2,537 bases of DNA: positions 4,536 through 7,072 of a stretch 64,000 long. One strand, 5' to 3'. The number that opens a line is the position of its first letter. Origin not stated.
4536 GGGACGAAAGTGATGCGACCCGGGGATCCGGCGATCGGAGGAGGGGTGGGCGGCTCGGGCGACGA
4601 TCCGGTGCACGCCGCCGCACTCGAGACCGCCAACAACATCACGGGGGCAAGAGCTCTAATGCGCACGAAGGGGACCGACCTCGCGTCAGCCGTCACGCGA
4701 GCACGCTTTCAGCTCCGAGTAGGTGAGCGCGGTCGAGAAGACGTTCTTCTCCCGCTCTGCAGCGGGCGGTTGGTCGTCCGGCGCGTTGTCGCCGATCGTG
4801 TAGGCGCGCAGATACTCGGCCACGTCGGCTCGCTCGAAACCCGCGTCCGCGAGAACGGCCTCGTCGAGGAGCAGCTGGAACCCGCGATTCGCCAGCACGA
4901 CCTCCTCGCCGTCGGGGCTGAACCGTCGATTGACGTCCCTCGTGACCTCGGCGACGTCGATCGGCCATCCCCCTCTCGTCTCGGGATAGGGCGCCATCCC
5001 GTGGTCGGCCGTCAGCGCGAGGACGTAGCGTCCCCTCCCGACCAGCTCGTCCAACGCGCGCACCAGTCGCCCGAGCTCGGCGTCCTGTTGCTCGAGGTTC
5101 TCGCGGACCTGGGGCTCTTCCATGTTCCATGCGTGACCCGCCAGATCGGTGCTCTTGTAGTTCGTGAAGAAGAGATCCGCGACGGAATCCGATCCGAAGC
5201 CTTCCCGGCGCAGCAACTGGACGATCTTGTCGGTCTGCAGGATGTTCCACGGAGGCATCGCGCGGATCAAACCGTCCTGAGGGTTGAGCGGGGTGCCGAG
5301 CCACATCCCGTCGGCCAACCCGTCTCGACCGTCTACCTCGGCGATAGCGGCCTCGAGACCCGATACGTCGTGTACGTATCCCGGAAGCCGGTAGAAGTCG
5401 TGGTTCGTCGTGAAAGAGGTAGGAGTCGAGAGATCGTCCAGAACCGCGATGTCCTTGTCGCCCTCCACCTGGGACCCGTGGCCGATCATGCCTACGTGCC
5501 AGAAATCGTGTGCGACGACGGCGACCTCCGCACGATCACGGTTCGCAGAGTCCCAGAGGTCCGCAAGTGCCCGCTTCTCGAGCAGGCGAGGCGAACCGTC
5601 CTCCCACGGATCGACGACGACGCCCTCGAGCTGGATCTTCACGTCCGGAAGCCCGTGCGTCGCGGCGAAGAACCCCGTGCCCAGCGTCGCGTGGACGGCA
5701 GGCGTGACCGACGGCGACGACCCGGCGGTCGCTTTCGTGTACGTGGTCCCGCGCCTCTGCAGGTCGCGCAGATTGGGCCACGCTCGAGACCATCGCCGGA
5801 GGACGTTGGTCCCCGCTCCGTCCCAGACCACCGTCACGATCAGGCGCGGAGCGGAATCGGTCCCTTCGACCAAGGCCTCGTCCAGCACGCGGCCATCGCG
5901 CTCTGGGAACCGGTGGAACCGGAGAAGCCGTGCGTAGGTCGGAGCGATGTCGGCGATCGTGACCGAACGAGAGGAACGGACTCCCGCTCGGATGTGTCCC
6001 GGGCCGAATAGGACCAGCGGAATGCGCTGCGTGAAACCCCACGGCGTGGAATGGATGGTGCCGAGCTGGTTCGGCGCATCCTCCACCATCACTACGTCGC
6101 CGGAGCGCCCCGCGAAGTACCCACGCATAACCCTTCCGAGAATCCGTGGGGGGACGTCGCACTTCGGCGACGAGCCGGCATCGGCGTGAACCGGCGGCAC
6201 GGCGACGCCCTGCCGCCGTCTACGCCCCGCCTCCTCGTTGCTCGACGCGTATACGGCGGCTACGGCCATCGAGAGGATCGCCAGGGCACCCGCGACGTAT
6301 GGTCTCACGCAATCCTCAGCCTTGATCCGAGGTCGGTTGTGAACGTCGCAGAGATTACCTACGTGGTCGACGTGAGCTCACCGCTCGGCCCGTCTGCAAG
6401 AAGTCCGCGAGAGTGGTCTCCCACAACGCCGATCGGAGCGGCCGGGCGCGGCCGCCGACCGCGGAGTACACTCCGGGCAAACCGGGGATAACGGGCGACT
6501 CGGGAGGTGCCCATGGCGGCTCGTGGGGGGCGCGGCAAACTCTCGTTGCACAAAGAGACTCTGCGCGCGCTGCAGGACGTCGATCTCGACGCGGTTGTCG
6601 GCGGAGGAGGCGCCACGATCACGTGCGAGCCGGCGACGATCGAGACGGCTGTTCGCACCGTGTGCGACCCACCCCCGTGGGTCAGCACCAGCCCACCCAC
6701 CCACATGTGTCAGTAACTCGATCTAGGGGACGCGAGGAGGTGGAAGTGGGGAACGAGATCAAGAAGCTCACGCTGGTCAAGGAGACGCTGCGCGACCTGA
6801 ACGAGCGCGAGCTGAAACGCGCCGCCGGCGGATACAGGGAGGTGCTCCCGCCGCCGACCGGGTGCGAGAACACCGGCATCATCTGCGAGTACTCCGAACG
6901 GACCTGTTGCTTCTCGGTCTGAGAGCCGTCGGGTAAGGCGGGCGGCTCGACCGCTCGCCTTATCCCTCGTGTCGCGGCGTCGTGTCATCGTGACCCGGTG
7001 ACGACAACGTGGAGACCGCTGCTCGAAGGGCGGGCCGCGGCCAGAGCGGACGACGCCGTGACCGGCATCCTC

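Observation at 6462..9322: Two Gly-Gly-leader, Cys/Ser/Thr-rich precursor peptides directly upstream of a stand-alone LanC, with no dehydratase, leader protease or exporter nearby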

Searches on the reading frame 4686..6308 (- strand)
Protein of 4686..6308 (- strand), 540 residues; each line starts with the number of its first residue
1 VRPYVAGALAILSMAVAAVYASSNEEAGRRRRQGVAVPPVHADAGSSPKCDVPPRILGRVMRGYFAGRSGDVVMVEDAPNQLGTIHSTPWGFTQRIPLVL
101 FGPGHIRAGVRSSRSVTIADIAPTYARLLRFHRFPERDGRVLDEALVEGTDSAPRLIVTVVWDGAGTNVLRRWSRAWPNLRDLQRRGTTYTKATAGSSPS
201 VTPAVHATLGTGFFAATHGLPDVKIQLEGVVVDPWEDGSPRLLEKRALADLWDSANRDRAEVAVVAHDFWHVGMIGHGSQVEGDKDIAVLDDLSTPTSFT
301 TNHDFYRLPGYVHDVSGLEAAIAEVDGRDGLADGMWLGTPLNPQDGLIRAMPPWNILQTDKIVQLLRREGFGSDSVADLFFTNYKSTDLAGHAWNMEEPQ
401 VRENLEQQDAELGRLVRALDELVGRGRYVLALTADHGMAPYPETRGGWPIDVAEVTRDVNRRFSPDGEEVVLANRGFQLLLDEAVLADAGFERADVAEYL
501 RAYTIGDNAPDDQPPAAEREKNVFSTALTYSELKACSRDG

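Call 4: search_protein_families(library=pfam, proteins=[window:4686-6308:-], max_evalue=0.01)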
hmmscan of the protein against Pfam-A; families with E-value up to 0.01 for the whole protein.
window:4686-6308:- (540 aa): 3 families
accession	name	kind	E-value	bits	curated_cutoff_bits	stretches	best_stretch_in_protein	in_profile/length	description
PF01663.27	Phosphodiest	-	1.7e-25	90.8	23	1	158-531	2-305/342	Type I phosphodiesterase / nucleotide pyrophosphatase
PF01676.23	Metalloenzyme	-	1.8e-09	37.9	24.3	1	377-441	147-205/252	Metalloenzyme superfamily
PF00884.28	Sulfatase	-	0.00021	21.1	25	0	83-129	254-299/301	Sulfatase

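Call 5: search_protein_families(library=ncbifam, proteins=[window:4686-6308:-], max_evalue=0.1)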
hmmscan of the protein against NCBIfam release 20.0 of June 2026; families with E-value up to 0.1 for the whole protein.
window:4686-6308:- (540 aa): 8 families
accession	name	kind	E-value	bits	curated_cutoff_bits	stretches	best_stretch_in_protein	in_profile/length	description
NF042991.1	alk_phos_PafA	equivalog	1.9e-26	92.6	650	2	344-505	270-438/554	alkaline phosphatase PafA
NF051873.1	AlkPhosPhoY32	equivalog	2.5e-11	42.8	1000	2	362-444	264-345/539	alkaline phosphatase PhoY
NF009049.0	PRK12383.1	equivalog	3e-05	23.1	254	1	356-440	268-343/408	phosphopentomutase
TIGR01307.1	pgm_bpd_ind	equivalog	9.8e-05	21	330.65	1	377-440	385-442/504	2,3-bisphosphoglycerate-independent phosphoglycerate mutase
NF010322.0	PRK13759.1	equivalog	0.011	14.3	481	0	178-220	33-73/486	arylsulfatase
TIGR00306.2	apgM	subfamily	0.034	13.1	320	1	377-436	291-347/403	2,3-bisphosphoglycerate-independent phosphoglycerate mutase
NF003104.0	PRK04024.1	equivalog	0.056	12.2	489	1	377-437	294-348/412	2,3-bisphosphoglycerate-independent phosphoglycerate mutase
NF003766.0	PRK05362.1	equivalog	0.069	11.9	256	0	375-441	278-338/396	phosphopentomutase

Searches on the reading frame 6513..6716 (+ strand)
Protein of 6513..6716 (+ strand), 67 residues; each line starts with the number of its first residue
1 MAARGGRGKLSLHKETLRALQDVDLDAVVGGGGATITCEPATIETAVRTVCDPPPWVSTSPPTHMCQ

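Call 4: search_protein_families(library=pfam, proteins=[window:6513-6716:+], max_evalue=0.01)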
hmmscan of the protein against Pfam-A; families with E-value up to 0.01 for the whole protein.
window:6513-6716:+ (67 aa): 0 families

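Call 5: search_protein_families(library=ncbifam, proteins=[window:6513-6716:+], max_evalue=0.1)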
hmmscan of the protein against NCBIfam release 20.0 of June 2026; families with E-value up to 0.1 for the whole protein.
window:6513-6716:+ (67 aa): 1 family
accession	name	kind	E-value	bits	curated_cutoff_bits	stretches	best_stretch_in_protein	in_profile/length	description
NF038153.1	lant_leader_L1a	domain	9.8e-05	22.4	22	1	8-31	9-32/32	class I lanthipeptide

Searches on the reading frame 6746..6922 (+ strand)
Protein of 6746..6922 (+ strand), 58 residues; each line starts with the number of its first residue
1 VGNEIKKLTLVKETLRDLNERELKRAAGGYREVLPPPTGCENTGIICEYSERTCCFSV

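Call 4: search_protein_families(library=pfam, proteins=[window:6746-6922:+], max_evalue=0.01)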
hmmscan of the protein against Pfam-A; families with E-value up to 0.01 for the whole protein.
window:6746-6922:+ (58 aa): 0 families

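Call 5: search_protein_families(library=ncbifam, proteins=[window:6746-6922:+], max_evalue=0.1)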
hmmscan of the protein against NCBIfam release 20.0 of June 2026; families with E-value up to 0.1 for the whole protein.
window:6746-6922:+ (58 aa): 2 families
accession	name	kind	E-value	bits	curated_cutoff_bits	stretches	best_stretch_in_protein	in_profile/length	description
NF038153.1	lant_leader_L1a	domain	1.2e-05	25.3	22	1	6-29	9-32/32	class I lanthipeptide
TIGR04149.1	GG_sam_targ_CFB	domain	2.3e-05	24.2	25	1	4-44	3-32/43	TIGR04149 family rSAM-modified RiPP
